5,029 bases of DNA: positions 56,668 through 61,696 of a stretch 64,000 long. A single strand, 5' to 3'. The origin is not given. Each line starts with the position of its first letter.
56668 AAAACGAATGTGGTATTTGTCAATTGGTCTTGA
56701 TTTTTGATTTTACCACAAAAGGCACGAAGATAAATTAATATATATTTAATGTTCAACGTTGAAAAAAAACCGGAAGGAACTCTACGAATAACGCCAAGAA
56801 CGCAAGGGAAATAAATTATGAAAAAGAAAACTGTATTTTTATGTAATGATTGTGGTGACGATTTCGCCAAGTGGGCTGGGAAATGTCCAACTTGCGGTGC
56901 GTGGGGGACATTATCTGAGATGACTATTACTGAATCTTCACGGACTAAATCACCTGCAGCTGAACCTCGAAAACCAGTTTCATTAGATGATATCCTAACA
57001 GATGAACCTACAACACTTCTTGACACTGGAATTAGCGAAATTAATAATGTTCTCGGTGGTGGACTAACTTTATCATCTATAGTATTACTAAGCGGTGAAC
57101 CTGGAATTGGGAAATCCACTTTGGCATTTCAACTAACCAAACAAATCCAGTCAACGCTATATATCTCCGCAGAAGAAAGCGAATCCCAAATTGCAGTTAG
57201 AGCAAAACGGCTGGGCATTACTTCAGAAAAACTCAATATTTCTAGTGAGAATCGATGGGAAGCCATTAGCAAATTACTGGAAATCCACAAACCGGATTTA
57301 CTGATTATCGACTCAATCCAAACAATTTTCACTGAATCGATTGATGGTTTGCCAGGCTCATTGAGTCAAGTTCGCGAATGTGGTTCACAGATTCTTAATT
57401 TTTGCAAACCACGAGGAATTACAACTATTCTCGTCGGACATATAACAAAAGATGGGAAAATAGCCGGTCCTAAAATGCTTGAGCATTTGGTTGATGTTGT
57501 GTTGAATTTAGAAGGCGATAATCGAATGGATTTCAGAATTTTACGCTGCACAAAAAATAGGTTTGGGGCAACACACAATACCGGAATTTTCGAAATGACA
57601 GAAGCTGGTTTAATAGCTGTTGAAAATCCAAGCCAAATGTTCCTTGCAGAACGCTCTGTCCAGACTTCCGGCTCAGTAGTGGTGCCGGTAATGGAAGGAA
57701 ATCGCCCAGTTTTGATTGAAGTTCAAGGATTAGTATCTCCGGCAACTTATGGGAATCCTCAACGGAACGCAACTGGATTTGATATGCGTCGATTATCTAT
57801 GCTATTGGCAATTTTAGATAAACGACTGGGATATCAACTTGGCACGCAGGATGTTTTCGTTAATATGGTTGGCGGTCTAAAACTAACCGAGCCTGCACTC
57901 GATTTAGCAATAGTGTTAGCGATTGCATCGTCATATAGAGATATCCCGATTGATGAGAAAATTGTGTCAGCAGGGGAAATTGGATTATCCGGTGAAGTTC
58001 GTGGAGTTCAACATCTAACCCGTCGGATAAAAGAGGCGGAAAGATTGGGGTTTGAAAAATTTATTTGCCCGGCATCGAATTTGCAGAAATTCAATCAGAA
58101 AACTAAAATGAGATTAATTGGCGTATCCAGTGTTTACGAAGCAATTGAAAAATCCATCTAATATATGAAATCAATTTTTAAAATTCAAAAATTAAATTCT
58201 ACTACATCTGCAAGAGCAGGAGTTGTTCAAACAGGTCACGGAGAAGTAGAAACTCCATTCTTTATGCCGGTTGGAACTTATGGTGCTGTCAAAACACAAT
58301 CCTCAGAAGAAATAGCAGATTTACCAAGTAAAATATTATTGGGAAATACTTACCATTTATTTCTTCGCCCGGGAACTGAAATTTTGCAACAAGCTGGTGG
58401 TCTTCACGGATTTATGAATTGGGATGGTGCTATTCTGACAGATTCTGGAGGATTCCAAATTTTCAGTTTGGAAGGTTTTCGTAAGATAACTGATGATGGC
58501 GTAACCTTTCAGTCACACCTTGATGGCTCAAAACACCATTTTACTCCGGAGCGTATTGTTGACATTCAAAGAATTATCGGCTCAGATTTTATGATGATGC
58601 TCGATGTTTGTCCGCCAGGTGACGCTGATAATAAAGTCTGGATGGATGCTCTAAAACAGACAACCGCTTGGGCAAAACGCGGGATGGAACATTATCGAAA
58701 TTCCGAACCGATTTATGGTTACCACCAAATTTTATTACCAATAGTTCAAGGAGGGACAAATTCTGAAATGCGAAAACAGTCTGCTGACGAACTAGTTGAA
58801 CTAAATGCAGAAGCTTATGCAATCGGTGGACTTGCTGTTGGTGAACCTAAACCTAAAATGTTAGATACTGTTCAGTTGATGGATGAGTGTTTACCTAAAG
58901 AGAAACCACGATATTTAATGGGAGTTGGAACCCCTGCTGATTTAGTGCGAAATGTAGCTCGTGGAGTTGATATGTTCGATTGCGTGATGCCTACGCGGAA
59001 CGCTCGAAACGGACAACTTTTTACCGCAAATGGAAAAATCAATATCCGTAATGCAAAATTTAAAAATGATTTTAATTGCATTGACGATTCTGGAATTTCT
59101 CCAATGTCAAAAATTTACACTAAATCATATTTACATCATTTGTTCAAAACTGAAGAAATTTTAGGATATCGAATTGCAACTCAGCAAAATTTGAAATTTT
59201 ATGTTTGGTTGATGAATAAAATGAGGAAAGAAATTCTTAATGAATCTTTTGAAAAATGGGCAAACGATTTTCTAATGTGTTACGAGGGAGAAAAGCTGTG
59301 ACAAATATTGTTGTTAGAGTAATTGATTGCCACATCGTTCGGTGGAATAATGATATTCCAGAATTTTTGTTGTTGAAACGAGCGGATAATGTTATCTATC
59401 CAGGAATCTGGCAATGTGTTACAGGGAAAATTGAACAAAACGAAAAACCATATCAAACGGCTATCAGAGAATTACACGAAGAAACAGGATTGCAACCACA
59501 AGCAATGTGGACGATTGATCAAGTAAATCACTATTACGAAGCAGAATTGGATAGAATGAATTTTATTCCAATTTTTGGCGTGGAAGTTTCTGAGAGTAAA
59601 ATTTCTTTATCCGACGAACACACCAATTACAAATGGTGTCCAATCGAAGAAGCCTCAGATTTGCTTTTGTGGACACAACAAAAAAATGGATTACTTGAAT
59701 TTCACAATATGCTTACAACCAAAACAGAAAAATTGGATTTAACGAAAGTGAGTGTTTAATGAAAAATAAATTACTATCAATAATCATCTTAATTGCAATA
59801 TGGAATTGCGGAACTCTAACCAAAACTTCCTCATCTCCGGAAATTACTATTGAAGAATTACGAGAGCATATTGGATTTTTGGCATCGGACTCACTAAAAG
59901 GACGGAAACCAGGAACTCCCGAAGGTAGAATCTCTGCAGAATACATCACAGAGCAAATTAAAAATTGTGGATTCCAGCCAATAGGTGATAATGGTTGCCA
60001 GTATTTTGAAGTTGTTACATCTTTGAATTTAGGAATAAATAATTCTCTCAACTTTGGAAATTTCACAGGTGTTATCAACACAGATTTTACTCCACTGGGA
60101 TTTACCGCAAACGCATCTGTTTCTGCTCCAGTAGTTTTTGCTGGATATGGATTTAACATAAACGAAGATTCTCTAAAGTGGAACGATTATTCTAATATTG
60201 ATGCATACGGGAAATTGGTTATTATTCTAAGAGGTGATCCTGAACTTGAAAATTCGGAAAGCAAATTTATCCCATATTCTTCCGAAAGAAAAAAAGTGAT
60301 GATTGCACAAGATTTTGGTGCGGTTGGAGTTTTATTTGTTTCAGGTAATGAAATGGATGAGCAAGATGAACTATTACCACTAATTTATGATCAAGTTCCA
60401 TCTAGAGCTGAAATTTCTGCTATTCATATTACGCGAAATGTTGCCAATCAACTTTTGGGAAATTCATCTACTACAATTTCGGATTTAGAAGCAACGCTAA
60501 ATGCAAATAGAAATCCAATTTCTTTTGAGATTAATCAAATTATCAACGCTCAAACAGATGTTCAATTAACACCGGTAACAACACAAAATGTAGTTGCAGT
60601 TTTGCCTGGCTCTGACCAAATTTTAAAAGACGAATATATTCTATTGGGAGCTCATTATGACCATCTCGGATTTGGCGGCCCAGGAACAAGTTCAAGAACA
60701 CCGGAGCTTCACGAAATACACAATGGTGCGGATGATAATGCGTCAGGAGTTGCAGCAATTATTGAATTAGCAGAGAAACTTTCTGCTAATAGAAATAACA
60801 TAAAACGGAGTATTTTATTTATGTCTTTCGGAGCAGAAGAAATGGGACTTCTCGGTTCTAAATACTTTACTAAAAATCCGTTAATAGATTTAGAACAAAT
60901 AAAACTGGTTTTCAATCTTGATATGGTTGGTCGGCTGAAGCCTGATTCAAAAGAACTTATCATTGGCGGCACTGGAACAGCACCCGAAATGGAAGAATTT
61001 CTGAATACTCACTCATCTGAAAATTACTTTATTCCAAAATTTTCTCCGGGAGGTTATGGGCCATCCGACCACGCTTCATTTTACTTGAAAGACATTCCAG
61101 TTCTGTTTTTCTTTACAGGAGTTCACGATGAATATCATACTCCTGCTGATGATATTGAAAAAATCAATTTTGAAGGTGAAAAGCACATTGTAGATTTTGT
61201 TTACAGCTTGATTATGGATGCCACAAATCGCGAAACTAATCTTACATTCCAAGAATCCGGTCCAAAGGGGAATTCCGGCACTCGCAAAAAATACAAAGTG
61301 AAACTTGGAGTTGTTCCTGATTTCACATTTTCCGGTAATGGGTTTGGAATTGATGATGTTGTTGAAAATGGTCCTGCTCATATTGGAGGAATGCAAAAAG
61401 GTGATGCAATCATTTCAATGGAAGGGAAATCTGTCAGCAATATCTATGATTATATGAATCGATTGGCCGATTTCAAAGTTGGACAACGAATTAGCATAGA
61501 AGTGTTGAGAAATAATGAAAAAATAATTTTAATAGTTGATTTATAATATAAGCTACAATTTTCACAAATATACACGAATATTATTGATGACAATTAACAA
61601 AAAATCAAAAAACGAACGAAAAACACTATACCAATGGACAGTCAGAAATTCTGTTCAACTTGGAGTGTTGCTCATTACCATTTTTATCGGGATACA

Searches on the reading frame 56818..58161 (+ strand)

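Call 39: search_protein_families(library=pfam, proteins=[window:56818-58161:+], max_evalue=0.00001)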
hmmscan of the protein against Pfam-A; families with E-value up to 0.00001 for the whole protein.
window:56818-58161:+ (447 aa): 7 families
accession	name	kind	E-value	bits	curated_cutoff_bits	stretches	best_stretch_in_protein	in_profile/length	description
PF06745.19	ATPase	-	2.5e-18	66.7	26.6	1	69-140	2-78/231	KaiC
PF13481.12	AAA_25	-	1.5e-11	44.7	27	1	64-213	11-194/195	AAA domain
PF13541.12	ChlI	-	4.8e-11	43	27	1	336-421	35-121/121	Subunit ChlI of Mg-chelatase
PF18073.7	Zn_ribbon_LapB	-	1.1e-08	35.1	25.7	1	8-34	2-28/28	Rubredoxin metal binding domain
PF13401.12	AAA_22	-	1.4e-08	35.5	27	1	87-208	6-123/130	AAA domain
PF05362.19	Lon_C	-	1.7e-06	28.2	21.1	0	359-432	110-188/205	Lon protease (S16) C-terminal proteolytic domain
PF03796.21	DnaB_C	-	2.5e-06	27.5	27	1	68-167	2-110/255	DnaB-like helicase C terminal domain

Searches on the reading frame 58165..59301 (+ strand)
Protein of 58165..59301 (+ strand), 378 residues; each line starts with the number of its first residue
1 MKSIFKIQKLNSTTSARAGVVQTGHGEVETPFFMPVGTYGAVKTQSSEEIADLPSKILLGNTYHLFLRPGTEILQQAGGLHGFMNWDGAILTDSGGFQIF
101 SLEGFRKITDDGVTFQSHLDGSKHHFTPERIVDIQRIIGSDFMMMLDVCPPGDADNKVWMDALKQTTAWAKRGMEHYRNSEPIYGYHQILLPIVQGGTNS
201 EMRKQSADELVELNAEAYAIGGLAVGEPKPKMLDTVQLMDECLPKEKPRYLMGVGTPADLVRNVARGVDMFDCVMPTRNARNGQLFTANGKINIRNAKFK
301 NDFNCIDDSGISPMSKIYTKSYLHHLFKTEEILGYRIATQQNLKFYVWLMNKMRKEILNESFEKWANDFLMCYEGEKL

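Call 39: search_protein_families(library=pfam, proteins=[window:58165-59301:+], max_evalue=0.00001)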
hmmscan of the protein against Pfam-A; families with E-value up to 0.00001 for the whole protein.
window:58165-59301:+ (378 aa): 1 family
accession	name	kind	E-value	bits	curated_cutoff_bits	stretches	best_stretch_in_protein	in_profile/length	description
PF01702.25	TGT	-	1.8e-142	475.1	26.3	1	15-373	2-355/357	Queuine tRNA-ribosyltransferase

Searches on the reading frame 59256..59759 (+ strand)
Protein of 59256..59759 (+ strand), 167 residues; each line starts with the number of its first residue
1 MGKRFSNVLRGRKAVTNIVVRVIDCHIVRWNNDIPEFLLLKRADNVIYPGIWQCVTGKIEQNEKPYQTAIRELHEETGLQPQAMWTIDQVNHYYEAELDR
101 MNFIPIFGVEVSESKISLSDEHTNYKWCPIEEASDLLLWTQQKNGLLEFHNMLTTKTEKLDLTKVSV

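Call 39: search_protein_families(library=pfam, proteins=[window:59256-59759:+], max_evalue=0.00001)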
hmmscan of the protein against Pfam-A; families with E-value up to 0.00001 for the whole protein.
window:59256-59759:+ (167 aa): 2 families
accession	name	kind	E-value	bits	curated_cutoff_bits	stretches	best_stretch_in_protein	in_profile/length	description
PF00293.34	NUDIX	-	5.6e-17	62.4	21.1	1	29-141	10-126/134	NUDIX domain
PF14815.12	NUDIX_4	-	5.6e-07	29.8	35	1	35-136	10-101/113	NUDIX domain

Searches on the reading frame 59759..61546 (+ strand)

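Call 39: search_protein_families(library=pfam, proteins=[window:59759-61546:+], max_evalue=0.00001)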
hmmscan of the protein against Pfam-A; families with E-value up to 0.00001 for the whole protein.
window:59759-61546:+ (595 aa): 5 families
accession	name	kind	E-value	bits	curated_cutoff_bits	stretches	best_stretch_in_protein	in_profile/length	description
PF04389.22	Peptidase_M28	-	3.5e-44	151.3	21.3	1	277-482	1-190/193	Peptidase family M28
PF13180.12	PDZ_2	-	2.9e-07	31.1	27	1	528-590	13-75/80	PDZ domain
PF01546.33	Peptidase_M20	-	3.6e-07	30.7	24.6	1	322-388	31-96/206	Peptidase family M20/M25/M40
PF02225.27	PA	-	2e-06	28.2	23.9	1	121-232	1-95/95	PA domain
PF16254.10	DUF4910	-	7.3e-06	25.4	26.6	0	324-479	83-235/247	Domain of unknown function (DUF4910)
